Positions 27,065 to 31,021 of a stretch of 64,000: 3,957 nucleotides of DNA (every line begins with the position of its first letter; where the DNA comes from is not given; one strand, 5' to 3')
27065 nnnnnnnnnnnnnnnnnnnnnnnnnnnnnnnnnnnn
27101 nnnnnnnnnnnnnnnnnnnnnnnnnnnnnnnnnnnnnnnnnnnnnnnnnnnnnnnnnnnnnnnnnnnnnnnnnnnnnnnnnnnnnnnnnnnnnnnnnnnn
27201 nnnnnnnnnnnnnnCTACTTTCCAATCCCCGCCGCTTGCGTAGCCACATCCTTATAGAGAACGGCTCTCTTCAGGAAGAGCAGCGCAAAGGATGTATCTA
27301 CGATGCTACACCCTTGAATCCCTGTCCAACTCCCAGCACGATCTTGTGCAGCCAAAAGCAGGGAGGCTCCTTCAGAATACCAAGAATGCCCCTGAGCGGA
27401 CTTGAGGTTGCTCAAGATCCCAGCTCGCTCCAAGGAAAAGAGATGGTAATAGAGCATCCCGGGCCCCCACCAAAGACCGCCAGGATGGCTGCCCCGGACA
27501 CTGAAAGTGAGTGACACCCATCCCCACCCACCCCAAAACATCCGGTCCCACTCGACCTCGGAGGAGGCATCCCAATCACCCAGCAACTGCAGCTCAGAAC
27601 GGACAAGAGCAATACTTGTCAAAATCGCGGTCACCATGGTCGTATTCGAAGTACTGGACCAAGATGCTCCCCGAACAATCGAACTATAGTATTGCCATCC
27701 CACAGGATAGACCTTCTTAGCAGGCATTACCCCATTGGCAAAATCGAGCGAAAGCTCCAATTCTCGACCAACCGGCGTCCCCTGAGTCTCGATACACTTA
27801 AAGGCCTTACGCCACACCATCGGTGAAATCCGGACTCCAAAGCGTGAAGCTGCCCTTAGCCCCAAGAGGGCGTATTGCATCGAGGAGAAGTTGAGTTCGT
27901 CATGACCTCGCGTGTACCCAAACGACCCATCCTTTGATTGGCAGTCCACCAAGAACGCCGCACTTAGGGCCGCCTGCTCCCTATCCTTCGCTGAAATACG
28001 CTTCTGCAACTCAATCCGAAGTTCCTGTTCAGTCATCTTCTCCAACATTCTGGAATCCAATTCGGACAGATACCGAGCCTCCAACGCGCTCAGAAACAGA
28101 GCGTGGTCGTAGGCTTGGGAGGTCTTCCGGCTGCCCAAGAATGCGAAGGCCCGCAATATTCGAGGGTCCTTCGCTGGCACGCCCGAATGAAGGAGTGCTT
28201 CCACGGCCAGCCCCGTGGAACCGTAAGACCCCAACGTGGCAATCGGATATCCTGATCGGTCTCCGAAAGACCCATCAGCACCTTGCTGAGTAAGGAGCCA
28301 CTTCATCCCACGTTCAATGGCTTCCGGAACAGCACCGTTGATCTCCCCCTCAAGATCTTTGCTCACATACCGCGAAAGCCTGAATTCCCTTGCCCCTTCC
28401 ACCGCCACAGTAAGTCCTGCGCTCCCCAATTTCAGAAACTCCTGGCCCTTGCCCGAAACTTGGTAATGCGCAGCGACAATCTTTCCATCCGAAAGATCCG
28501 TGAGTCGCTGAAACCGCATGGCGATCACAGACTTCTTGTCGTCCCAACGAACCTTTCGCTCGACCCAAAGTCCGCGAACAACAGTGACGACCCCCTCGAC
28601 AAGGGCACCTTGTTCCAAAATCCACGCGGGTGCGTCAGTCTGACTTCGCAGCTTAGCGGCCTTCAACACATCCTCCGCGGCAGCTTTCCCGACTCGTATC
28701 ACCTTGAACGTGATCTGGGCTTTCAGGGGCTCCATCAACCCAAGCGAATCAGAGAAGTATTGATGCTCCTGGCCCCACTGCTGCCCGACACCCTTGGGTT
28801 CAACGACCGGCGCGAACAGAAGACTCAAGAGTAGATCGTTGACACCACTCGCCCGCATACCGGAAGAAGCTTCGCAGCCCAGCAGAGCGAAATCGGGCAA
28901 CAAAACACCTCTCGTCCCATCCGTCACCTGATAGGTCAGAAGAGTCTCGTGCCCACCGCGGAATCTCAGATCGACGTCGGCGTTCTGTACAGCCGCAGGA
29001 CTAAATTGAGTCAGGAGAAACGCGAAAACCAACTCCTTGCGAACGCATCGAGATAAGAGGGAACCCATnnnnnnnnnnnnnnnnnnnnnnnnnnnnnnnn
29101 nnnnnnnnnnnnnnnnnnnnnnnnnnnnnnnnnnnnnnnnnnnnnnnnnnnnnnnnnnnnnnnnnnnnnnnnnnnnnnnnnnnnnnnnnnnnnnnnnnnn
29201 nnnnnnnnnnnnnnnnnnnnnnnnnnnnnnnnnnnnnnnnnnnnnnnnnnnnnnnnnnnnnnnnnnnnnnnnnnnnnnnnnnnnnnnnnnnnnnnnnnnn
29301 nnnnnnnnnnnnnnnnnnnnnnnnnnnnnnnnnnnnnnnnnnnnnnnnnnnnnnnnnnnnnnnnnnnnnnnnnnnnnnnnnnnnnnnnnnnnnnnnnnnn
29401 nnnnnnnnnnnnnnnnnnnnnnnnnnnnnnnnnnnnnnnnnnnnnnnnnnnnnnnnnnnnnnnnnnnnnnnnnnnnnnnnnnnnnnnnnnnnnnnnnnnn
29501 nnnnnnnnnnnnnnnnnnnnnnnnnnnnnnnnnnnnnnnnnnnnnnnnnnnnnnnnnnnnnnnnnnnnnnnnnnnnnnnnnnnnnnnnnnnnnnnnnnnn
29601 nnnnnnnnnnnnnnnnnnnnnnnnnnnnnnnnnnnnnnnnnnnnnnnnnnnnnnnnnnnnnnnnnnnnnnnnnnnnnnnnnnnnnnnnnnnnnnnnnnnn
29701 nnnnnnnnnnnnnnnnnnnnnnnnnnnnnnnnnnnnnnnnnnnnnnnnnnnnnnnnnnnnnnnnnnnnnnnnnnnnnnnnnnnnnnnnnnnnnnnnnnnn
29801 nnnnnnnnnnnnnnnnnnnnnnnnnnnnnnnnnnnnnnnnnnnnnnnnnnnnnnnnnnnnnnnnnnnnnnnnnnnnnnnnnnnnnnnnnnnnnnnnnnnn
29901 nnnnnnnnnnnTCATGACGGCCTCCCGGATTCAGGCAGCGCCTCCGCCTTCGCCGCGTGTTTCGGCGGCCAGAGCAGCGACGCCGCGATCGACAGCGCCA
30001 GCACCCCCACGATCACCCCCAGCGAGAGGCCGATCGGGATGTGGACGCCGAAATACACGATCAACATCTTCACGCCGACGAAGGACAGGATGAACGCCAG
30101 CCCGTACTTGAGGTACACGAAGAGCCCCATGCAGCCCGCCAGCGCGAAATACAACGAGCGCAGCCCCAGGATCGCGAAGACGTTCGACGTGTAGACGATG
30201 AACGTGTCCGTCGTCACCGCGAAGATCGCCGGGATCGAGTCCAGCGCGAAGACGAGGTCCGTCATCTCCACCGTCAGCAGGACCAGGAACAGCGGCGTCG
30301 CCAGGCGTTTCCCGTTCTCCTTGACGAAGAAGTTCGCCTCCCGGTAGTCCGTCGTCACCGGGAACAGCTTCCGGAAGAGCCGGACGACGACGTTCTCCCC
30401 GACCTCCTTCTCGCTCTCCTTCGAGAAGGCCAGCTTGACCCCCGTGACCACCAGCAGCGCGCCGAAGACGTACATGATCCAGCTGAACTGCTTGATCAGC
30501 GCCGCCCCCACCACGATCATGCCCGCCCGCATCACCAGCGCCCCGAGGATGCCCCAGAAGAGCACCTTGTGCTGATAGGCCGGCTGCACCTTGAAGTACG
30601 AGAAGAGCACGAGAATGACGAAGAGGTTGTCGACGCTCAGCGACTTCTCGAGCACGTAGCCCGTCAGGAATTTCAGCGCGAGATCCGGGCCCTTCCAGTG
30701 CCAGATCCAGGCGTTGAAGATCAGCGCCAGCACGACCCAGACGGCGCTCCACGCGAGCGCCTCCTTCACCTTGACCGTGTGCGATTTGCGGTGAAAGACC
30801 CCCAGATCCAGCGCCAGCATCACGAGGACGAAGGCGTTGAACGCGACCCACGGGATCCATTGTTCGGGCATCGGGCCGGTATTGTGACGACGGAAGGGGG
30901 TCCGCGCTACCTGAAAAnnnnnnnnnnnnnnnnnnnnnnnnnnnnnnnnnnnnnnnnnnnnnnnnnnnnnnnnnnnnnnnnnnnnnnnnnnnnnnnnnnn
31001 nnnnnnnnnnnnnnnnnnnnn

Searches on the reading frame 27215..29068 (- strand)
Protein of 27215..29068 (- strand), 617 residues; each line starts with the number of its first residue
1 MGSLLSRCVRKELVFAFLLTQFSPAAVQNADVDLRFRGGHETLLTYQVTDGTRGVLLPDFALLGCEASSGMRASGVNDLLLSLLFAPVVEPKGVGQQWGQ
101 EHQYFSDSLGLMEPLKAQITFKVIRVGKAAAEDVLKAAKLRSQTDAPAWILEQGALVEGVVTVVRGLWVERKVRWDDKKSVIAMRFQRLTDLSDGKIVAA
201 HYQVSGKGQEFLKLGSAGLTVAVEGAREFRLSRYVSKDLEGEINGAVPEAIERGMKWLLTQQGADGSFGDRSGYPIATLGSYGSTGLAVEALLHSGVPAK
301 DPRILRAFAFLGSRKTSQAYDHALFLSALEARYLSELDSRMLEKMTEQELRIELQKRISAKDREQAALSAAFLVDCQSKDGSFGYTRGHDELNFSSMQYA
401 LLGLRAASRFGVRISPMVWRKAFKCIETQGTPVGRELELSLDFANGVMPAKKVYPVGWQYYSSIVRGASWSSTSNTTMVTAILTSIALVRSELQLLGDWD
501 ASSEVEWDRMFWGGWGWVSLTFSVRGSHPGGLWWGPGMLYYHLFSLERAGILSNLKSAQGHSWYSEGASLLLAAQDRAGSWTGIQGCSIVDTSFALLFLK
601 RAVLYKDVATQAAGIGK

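Call 104: search_protein_families(library=pfam, proteins=[window:27215-29068:-], max_evalue=0.001)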
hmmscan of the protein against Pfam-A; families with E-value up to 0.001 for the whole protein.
window:27215-29068:- (617 aa): 2 families
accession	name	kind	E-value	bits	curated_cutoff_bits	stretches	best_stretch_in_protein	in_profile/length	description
PF07678.20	TED_complement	-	0.00033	20.3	22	0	248-330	113-208/312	A-macroglobulin TED domain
PF13243.12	SQHop_cyclase_C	-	0.00082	18.9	26.1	0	285-330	7-52/319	Squalene-hopene cyclase C-terminal domain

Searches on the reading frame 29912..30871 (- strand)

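Call 104: search_protein_families(library=pfam, proteins=[window:29912-30871:-], max_evalue=0.001)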
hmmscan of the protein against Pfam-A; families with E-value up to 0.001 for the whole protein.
window:29912-30871:- (319 aa): 1 family
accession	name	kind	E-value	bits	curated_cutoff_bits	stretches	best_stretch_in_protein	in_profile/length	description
PF03741.22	TerC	-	1e-52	178.9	27.8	1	69-271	1-176/178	Integral membrane protein TerC family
